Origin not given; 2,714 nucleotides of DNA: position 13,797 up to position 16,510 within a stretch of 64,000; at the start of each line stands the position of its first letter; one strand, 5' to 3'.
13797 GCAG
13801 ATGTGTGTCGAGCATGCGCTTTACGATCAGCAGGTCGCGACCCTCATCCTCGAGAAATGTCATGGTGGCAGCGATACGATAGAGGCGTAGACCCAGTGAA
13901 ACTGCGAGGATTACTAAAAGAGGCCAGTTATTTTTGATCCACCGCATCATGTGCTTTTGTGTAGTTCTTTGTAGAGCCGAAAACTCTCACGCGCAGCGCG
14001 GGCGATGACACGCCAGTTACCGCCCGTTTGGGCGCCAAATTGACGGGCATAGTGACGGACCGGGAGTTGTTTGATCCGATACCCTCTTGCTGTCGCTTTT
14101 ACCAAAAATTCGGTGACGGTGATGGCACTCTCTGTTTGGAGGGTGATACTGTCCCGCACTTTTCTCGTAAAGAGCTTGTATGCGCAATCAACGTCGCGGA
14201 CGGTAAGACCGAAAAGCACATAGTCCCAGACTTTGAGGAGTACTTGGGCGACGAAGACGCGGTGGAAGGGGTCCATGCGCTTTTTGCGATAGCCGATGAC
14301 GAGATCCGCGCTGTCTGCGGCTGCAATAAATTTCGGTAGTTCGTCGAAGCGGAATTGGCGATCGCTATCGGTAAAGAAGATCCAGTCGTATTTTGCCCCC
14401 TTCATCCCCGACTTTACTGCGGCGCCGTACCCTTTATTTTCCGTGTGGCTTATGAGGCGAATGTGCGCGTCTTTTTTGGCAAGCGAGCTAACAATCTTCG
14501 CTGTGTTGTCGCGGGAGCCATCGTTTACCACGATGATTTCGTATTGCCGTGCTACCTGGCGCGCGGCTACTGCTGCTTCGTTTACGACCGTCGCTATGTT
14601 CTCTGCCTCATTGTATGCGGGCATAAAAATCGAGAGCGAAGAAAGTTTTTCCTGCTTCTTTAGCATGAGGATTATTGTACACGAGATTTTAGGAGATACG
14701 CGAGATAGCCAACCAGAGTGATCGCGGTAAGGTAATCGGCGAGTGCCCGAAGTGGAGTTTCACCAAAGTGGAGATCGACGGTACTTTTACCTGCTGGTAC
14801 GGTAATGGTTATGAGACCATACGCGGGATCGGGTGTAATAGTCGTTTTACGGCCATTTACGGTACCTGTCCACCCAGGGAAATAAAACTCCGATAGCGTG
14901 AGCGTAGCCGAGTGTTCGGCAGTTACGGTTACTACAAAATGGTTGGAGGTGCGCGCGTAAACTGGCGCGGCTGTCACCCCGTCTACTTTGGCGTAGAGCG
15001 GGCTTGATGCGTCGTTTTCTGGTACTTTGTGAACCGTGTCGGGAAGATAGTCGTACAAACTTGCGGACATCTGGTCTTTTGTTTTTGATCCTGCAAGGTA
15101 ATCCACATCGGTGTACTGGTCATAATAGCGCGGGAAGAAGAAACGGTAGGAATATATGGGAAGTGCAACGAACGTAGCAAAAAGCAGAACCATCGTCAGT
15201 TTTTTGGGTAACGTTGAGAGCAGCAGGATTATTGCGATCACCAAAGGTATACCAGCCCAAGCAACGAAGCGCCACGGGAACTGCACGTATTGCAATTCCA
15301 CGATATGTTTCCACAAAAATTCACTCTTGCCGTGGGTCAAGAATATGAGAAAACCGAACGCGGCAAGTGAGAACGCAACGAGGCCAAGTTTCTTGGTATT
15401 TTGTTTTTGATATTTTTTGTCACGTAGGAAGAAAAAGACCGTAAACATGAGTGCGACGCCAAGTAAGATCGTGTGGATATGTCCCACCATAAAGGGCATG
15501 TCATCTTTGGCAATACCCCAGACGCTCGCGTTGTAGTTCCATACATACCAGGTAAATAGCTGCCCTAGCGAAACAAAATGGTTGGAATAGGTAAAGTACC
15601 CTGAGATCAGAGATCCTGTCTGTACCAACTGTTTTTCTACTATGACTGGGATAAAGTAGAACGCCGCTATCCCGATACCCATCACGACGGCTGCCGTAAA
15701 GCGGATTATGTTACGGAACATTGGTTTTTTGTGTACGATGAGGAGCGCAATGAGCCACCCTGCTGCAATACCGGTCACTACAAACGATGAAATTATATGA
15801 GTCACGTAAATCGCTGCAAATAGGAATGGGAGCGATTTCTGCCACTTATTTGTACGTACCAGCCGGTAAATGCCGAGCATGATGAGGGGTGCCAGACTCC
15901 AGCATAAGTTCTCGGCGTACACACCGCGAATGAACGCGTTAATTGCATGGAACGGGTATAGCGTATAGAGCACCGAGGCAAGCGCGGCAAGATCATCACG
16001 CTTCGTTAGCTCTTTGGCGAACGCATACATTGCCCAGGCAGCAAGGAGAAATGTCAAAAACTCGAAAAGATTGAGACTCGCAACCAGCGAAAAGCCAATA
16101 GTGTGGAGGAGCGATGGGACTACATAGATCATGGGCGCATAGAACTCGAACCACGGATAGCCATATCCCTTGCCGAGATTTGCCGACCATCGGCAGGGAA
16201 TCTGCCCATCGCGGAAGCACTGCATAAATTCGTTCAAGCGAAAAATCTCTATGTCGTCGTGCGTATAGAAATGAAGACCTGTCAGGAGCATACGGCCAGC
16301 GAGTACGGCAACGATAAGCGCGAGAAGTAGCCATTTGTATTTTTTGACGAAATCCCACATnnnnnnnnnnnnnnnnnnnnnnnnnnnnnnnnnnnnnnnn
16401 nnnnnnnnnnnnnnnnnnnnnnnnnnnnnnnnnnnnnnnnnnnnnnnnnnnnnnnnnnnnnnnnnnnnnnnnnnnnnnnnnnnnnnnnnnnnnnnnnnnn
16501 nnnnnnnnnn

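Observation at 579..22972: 22 kb glycosylation locus with seven or more GT-C (ArnT/PMT-like) transferases, paired polyprenyl-P-sugar GT2 synthases, a Wzx flippase and UDP-Xyl / GDP-D-Rha synthesis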

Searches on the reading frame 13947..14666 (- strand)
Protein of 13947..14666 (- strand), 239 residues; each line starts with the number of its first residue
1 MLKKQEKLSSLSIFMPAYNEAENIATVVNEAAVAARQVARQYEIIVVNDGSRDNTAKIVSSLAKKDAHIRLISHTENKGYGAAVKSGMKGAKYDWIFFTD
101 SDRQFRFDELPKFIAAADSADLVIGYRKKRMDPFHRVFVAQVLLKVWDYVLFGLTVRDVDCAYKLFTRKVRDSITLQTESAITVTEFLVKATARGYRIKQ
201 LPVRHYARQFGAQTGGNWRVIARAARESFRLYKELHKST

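Call 4: search_protein_families(library=pfam, proteins=[window:13947-14666:-], max_evalue=0.01)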
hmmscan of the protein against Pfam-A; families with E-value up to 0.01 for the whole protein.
window:13947-14666:- (239 aa): 3 families
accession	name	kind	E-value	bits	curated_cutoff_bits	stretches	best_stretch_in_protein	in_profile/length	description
PF00535.33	Glycos_transf_2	-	3.8e-29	102.2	23.3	1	12-135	1-123/168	Glycosyl transferase family 2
PF10111.15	Glyco_tranf_2_2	-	3.6e-09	36.9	27.3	1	16-119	5-108/276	Glycosyltransferase like family 2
PF13704.12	Glyco_tranf_2_4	-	0.00033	21.5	27.5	1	42-102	20-81/98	Glycosyl transferase family 2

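Call 11: search_protein_families(library=ncbifam, proteins=[window:13947-14666:-], max_evalue=0.001)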
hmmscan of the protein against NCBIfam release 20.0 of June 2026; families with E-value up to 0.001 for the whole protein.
window:13947-14666:- (239 aa): 24 families
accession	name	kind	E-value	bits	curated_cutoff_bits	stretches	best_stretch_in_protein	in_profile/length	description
NF007986.1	PRK10714.1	equivalog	5.7e-25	88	529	1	6-213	3-208/316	undecaprenyl-phosphate 4-deoxy-4-formamido-L-arabinose transferase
NF047588.1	GlcsyltransPgfSStrep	equivalog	3.1e-20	72.6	500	1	11-175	3-168/308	glycosyltransferase PgfS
TIGR03937.1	PgaC_IcaA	equivalog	4.9e-20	71.9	422.3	1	4-103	40-136/407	poly-beta-1,6-N-acetyl-D-glucosamine synthase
NF041391.1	DPhHxTase_Halo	equivalog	9.6e-20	70.5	375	1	15-209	1-187/213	dolichyl-phosphate hexose transferase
NF058614.1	PPMAGASynPpgS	equivalog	3e-16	59.5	370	1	13-205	4-196/226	polyprenyl-phospho-N-acetylgalactosaminyl synthase PpgS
NF007482.0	PRK10073.1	equivalog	2.2e-15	56.5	423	1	7-122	4-115/334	glycosyltransferase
NF047683.1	TeichurnBiosyTuaG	equivalog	2.9e-15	56.6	400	1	9-115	6-109/252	teichuronic acid biosynthesis protein TuaG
TIGR04182.1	glyco_TIGR04182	equivalog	2.9e-15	56.4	325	1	12-214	3-199/293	S-layer glycoprotein N-glycosyltransferase AglJ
NF041875.1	EPS_EpsD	equivalog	9.3e-15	54.8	370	1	11-114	1-101/325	exopolysaccharide biosynthesis glycosyltransferase EpsD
TIGR03965.1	mycofact_glyco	equivalog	1.2e-11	44.2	280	1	5-113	70-175/467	mycofactocin biosynthesis glycosyltransferase MftF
TIGR04283.1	glyco_like_mftF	equivalog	2.1e-11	43.9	182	1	11-125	1-105/221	TIGR04283 family arsenosugar biosynthesis glycosyltransferase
NF038302.1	EPS_HpsE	equivalog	2.6e-10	39.8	300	1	11-103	3-97/307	hormogonium polysaccharide biosynthesis glycosyltransferase HpsE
TIGR03469.1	HpnB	hypoth_equivalog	1.4e-09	37.5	379.25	1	8-123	43-166/386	hopene-associated glycosyltransferase HpnB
NF010496.0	PRK13915.1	equivalog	1.9e-09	37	262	1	4-103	26-127/307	glucosyl-3-phosphoglycerate synthase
NF045692.1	OglycostaseCruG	equivalog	1.4e-08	34.1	600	1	4-113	36-148/386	2'-O-glycosyltransferase CruG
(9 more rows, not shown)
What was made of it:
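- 13947..14666 (-): Polyprenyl-P-sugar synthase-type GT2 's239', no TM helix; its stop overlaps the C6 start by 4 nt. NCBIfam hits to ArnC 88, PgfS 72.6, Dol-P-hexose transferase 70.5, PpgS 59.5 bits, all below cut-off (call 11).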

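Call 17: search_solved_structures(query=window:13947-14666:-, max_evalue=0.001)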
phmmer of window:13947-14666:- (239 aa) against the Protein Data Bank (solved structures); distinct sequences matched with E-value up to 0.001: 21.
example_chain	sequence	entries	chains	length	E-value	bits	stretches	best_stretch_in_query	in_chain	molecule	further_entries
9hwj_A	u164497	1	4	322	1.7e-21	80.2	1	9-215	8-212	Undecaprenyl-phosphate 4-deoxy-4-formamido-L-arabinose transferase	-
9bhc_C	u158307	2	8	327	2.5e-21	79.7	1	9-214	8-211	Undecaprenyl-phosphate 4-deoxy-4-formamido-L-arabinose transferase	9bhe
8vxh_A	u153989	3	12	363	3.2e-21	79.3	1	9-214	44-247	Undecaprenyl-phosphate 4-deoxy-4-formamido-L-arabinose transferase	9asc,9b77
2z87_A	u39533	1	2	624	4.3e-15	59.3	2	3-104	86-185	Chondroitin synthase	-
2z86_A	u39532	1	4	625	4.3e-15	59.3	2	3-104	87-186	Chondroitin synthase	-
5mlz_A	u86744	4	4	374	3.7e-12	49.7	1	10-191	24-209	Dolichol monophosphate mannose synthase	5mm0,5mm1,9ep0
5eke_A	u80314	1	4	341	6.5e-09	39.1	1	10-175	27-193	Uncharacterized glycosyltransferase sll0501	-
5hea_A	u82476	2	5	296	7.3e-09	38.9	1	11-103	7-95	Putative glycosyltransferase (GalT1)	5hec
5ekp_C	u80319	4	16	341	7.7e-09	38.9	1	10-174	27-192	Uncharacterized glycosyltransferase sll0501 | Glycosyltransferase sll0501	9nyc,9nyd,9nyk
9nye_A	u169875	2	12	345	7.9e-09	38.8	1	10-174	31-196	Glycosyltransferase sll0501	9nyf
8vh7_A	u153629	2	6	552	4.9e-08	36.2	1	11-113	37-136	Heparosan synthase B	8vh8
8viw_A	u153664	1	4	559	5e-08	36.2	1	11-113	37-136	Heparosan synthase B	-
3bcv_A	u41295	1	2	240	2.4e-07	34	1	10-107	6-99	Putative glycosyltransferase protein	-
6h1j_A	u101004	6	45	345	3.6e-07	33.4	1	8-125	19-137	Probable ss-1,3-N-acetylglucosaminyltransferase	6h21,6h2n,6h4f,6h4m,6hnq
6p61_A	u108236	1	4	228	1.8e-06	31.1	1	6-109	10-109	Glycosyltransferase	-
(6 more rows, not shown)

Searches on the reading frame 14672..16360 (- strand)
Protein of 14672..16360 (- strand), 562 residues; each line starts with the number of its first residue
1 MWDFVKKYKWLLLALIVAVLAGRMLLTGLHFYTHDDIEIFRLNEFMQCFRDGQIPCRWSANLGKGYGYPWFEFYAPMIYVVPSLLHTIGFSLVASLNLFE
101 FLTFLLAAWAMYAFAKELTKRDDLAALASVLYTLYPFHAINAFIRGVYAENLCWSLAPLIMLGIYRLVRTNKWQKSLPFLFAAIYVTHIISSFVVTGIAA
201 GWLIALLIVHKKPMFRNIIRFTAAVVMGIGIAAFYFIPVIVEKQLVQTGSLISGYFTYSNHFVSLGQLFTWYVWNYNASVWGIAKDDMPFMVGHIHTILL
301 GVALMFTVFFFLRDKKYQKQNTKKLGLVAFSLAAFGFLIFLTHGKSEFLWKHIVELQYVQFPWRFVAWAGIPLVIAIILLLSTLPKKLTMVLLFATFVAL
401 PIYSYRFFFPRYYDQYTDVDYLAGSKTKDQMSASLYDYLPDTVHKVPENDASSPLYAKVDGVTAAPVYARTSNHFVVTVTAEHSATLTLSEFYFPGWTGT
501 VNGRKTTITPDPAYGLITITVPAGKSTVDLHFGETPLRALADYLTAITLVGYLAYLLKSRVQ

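Call 4: search_protein_families(library=pfam, proteins=[window:14672-16360:-], max_evalue=0.01)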
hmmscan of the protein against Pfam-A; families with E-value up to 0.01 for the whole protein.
window:14672-16360:- (562 aa): 2 families
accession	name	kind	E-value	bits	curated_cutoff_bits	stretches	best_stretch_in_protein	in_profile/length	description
PF09586.16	YfhO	-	7.9e-11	41.5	28.5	2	470-533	761-824/835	Bacterial membrane protein YfhO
PF10131.15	PTPS_related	-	2.8e-06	26.5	26.4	1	71-247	1-170/621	6-pyruvoyl-tetrahydropterin synthase related domain; membrane protein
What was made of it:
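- Checked: 14672-16360: YfhO 41.5 and PTPS_related 26.5 bits (call 4).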

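Call 11: search_protein_families(library=ncbifam, proteins=[window:14672-16360:-], max_evalue=0.001)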
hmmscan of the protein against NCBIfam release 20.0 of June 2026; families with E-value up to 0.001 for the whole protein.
window:14672-16360:- (562 aa): 0 families
